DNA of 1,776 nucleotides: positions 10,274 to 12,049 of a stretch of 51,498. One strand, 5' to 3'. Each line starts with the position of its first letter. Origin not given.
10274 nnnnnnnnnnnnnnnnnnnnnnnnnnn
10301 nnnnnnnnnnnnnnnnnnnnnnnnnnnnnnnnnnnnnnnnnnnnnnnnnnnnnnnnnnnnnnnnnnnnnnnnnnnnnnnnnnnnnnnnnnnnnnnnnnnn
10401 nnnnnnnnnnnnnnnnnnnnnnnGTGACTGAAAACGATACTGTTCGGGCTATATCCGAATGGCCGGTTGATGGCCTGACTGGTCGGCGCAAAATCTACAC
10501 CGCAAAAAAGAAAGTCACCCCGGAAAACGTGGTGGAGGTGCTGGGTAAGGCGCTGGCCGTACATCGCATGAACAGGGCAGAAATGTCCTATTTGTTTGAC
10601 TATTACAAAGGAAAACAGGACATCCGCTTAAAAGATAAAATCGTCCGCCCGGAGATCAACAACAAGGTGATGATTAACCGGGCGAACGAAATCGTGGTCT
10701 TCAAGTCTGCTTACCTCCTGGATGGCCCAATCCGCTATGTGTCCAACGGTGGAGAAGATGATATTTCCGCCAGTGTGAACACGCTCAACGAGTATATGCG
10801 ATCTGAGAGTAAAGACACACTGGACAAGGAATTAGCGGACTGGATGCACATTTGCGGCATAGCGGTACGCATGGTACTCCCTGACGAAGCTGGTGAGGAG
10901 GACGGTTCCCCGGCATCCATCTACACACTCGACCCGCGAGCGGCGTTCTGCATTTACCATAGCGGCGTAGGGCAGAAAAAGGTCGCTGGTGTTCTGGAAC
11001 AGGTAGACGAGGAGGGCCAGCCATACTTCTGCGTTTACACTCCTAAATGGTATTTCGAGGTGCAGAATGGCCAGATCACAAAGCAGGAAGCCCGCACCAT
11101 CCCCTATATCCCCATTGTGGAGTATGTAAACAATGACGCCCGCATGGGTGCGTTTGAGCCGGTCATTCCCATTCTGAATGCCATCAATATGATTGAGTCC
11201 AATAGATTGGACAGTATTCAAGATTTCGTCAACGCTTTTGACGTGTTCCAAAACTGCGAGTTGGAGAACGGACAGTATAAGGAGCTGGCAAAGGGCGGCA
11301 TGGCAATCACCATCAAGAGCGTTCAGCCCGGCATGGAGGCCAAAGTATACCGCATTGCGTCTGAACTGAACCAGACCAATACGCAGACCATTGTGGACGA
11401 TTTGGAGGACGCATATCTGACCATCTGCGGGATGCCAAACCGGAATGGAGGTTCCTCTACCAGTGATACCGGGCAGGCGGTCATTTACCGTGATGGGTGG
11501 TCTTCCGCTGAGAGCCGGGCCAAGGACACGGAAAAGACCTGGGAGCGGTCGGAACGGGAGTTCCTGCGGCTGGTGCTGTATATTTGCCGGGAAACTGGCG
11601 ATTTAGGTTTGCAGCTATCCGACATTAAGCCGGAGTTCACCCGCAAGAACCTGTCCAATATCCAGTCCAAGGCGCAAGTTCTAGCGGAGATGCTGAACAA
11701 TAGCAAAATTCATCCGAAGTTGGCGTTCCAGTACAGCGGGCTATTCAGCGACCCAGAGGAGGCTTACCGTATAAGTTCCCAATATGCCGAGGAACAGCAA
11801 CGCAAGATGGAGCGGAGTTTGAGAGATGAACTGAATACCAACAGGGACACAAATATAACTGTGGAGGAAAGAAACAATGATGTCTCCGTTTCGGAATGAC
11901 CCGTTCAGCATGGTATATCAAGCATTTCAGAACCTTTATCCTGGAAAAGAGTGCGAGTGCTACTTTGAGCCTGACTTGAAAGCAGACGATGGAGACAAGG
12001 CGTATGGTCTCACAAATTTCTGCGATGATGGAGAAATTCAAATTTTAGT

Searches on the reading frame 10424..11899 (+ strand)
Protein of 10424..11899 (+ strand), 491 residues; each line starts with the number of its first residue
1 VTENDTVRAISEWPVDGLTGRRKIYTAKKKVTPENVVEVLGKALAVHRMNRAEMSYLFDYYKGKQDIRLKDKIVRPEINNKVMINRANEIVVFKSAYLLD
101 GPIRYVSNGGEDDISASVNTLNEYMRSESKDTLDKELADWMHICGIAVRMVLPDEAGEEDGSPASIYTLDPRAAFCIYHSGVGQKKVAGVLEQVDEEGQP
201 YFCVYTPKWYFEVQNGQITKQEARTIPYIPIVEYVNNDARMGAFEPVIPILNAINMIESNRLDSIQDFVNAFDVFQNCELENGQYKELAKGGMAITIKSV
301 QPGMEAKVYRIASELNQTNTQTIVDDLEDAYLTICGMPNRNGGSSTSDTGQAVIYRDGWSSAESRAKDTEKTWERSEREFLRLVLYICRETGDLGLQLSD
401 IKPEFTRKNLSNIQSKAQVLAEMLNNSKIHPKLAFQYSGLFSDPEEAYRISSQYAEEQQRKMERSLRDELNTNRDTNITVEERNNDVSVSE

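Call 10: search_protein_families(library=pfam, proteins=[window:10424-11899:+], max_evalue=0.01)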
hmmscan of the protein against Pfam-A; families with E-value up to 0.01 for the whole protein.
window:10424-11899:+ (491 aa): 2 families
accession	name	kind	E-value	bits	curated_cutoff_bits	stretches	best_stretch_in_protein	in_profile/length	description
PF05133.19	SPP1_portal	-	1.9e-65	221.9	25.5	1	44-459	5-415/416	Phage portal protein, SPP1 Gp6-like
PF14276.11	DUF4363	-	0.0081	16.6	27.5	0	112-139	61-88/107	Domain of unknown function (DUF4363)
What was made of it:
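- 10424..11899 (+): Portal protein (SPP1 Gp6-like), second regulated gene. PF05133, E 1.9e-65 (call 10).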

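Call 11: search_protein_families(library=phrogs, proteins=[window:10424-11899:+], max_evalue=0.01)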
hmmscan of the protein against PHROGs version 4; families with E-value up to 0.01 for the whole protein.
window:10424-11899:+ (491 aa): 3 families
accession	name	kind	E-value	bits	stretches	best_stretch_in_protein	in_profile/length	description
phrog_64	-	head and packaging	1.1e-62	213.2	1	24-475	62-516/547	portal protein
phrog_8065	-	unknown function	7.1e-07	30.4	1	47-157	53-160/165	-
phrog_104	-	head and packaging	3.5e-06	26.9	1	27-261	31-272/550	portal protein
